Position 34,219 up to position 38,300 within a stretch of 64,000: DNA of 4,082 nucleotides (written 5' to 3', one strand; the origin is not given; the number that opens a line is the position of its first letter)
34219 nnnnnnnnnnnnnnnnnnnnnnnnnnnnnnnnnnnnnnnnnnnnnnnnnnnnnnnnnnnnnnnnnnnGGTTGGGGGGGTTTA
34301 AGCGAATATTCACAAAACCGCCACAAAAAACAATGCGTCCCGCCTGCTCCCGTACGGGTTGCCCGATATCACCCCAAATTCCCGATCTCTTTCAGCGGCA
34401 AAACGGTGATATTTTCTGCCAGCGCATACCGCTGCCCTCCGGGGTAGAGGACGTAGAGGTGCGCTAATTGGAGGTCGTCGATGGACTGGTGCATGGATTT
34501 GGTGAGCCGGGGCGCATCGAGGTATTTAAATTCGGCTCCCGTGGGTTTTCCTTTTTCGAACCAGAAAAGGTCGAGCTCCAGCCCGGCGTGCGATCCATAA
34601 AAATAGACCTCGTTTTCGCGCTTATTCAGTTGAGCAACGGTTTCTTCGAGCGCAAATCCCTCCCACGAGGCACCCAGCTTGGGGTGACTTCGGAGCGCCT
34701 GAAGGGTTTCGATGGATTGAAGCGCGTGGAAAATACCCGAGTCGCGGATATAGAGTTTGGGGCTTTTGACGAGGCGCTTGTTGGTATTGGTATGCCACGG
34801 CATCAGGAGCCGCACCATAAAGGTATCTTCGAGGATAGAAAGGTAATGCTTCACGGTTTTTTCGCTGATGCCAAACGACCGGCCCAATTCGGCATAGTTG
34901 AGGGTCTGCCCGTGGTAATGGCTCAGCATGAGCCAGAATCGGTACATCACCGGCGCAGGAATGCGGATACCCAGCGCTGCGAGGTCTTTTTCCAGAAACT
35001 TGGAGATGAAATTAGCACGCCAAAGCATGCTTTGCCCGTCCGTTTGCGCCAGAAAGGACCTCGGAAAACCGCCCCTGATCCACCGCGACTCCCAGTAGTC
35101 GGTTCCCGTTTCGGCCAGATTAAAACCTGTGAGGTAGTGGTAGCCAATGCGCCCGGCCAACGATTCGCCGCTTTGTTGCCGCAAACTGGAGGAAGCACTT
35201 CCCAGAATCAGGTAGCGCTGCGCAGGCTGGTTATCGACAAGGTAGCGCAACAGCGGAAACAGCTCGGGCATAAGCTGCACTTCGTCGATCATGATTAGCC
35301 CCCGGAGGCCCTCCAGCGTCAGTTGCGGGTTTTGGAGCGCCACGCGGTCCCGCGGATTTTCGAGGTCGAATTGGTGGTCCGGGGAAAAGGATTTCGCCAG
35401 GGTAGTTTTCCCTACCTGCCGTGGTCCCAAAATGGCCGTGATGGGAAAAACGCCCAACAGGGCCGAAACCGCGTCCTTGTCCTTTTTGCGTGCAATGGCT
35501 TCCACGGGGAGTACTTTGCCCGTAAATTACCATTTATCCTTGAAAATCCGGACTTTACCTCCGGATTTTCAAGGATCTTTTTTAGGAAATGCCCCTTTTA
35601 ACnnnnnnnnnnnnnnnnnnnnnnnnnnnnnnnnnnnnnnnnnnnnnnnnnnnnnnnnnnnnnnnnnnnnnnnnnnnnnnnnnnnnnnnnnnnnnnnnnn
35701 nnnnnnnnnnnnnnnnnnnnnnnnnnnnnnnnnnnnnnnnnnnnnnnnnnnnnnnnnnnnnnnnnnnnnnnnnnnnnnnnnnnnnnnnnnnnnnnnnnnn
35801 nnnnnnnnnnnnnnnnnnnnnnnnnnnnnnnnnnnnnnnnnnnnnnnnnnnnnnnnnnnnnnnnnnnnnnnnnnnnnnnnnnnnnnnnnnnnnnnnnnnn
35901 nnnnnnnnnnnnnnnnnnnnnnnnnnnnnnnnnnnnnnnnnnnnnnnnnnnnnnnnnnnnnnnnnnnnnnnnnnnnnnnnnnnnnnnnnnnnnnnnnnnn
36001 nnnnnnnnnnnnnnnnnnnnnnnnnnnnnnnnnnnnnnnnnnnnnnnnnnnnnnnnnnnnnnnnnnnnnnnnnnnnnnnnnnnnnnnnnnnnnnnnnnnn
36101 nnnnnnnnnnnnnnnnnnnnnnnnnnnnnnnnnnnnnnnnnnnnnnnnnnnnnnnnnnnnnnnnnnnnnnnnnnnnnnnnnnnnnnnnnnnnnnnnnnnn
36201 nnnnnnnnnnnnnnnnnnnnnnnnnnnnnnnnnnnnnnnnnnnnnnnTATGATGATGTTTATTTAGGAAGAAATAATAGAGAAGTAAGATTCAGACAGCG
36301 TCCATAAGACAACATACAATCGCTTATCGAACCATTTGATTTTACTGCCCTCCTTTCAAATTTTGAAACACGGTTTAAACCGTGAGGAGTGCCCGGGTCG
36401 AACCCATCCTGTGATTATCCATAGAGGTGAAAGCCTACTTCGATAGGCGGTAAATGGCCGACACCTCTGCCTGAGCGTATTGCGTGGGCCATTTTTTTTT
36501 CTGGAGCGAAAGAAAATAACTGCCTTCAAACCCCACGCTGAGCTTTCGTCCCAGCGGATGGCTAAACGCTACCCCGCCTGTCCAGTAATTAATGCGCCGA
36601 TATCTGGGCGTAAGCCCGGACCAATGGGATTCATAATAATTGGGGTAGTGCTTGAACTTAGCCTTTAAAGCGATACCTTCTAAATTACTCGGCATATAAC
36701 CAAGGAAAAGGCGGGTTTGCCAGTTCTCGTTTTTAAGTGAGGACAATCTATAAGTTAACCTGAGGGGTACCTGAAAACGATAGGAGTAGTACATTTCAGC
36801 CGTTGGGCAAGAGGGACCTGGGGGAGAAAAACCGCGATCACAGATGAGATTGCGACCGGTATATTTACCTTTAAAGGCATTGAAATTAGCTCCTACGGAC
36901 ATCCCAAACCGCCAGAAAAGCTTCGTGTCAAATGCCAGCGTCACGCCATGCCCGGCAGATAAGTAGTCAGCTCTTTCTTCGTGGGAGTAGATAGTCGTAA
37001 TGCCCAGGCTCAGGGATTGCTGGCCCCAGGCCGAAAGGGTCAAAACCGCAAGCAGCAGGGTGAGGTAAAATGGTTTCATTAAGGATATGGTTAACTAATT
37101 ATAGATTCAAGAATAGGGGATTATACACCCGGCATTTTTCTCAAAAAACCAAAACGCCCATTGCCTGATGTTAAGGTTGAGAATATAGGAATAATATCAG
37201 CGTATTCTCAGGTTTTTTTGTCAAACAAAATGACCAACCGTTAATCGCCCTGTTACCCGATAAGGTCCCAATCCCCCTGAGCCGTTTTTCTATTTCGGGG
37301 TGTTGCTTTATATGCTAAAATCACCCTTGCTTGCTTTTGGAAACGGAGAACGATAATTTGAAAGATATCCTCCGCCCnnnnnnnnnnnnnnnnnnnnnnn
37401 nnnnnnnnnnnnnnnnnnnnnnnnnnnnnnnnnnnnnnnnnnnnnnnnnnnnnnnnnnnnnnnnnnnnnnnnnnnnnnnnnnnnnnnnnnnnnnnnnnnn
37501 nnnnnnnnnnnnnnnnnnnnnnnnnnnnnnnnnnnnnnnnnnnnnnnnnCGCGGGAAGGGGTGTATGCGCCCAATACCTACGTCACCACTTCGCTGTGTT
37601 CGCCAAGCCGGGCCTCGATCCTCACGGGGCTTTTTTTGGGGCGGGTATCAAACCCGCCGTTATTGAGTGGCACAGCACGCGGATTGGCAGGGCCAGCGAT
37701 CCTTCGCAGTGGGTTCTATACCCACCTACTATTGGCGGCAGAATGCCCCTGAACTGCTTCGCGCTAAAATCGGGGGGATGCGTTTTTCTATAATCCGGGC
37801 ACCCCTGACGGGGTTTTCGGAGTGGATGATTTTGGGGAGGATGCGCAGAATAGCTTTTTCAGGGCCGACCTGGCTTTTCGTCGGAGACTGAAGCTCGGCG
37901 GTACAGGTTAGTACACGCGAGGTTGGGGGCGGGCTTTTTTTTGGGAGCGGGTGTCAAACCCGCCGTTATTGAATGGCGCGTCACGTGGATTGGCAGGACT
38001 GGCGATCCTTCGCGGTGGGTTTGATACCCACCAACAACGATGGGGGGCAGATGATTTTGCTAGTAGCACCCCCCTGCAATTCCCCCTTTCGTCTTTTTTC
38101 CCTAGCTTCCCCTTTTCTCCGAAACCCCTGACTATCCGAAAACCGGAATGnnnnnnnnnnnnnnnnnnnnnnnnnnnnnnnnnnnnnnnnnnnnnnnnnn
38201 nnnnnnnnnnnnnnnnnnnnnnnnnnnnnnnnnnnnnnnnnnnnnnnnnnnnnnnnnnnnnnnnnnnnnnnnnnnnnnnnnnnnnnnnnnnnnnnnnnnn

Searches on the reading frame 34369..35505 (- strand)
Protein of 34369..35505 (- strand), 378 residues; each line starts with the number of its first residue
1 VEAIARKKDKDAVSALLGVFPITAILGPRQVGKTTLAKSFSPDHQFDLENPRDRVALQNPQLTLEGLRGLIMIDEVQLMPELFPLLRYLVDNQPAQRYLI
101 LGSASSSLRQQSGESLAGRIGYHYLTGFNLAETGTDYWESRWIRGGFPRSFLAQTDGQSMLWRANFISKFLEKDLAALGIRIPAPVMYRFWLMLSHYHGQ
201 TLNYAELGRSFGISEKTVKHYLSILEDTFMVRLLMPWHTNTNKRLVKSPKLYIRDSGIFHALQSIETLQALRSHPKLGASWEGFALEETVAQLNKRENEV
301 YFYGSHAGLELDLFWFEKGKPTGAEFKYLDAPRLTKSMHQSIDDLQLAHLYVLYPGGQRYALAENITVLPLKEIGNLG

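Call 8: search_protein_families(library=pfam, proteins=[window:34369-35505:-], max_evalue=0.01)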
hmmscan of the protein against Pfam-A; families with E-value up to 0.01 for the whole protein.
window:34369-35505:- (378 aa): 6 families
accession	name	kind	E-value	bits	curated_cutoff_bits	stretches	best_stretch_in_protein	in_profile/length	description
PF13635.12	DUF4143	-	2.4e-40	138.3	28.1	1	172-328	1-159/160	Domain of unknown function (DUF4143)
PF13173.12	AAA_14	-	5.8e-22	78.5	27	1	21-132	3-127/129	AAA domain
PF04545.22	Sigma70_r4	-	0.0036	17.2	24.1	0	194-219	13-38/50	Sigma-70, region 4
PF13613.12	HTH_Tnp_4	-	0.0038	17.2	27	1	202-233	20-51/53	Helix-turn-helix of DDE superfamily endonuclease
PF13401.12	AAA_22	-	0.0045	17.7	27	0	68-95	85-116/130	AAA domain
PF08280.17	HTH_Mga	-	0.0045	17.4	23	1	202-234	20-52/59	M protein trans-acting positive regulator (MGA) HTH domain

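Call 59: search_protein_families(library=ncbifam, proteins=[window:34369-35505:-], max_evalue=0.001)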
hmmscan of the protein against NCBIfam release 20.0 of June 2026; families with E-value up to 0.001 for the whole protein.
window:34369-35505:- (378 aa): 0 families

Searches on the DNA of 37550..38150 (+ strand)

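Call 28: search_rna_families(source=window, start=37550, end=38150, threshold=evalue, max_evalue=10)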
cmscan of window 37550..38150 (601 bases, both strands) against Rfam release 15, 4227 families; matches with E-value up to 10: 3.
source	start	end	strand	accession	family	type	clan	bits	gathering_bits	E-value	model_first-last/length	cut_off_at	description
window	37843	37885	-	RF01131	sR47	Gene; snRNA; snoRNA; CD-box;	CL00132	14.6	40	0.66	1-55/55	no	Small nucleolar RNA sR47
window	37918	38039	+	RF01852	tRNA-Sec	Gene; tRNA;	CL00001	13.8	47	9.9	1-91/91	no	Selenocysteine transfer RNA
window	37775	37836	+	RF02126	GHRLOS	Gene; lncRNA;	-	10.5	48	6.3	1-70/70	no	Ghrelin opposite strand RNA conserved region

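Call 51: search_dna_similar(query=window:37620-38050:+, collection=plasmids, mode=distant, max_evalue=0.01, max_rows=10)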
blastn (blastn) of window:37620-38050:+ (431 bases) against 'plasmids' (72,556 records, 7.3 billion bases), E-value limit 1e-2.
No match.

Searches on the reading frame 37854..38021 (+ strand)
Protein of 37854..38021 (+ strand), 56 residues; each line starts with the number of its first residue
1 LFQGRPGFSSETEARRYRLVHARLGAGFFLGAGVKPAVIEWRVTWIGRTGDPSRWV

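Call 77: search_protein_representatives(protein=window:37854-38021:+)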
Query: 56 residues. Proteins with E-value up to 0.001 (for the whole library): 3; up to 1e-10: 0; up to 1e-30: 0. The best 3 are listed.
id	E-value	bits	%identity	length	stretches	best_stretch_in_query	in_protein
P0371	4.9e-07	45.5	34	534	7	17-46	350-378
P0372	1.2e-04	38.0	37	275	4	5-43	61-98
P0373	3.2e-04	36.7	-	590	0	-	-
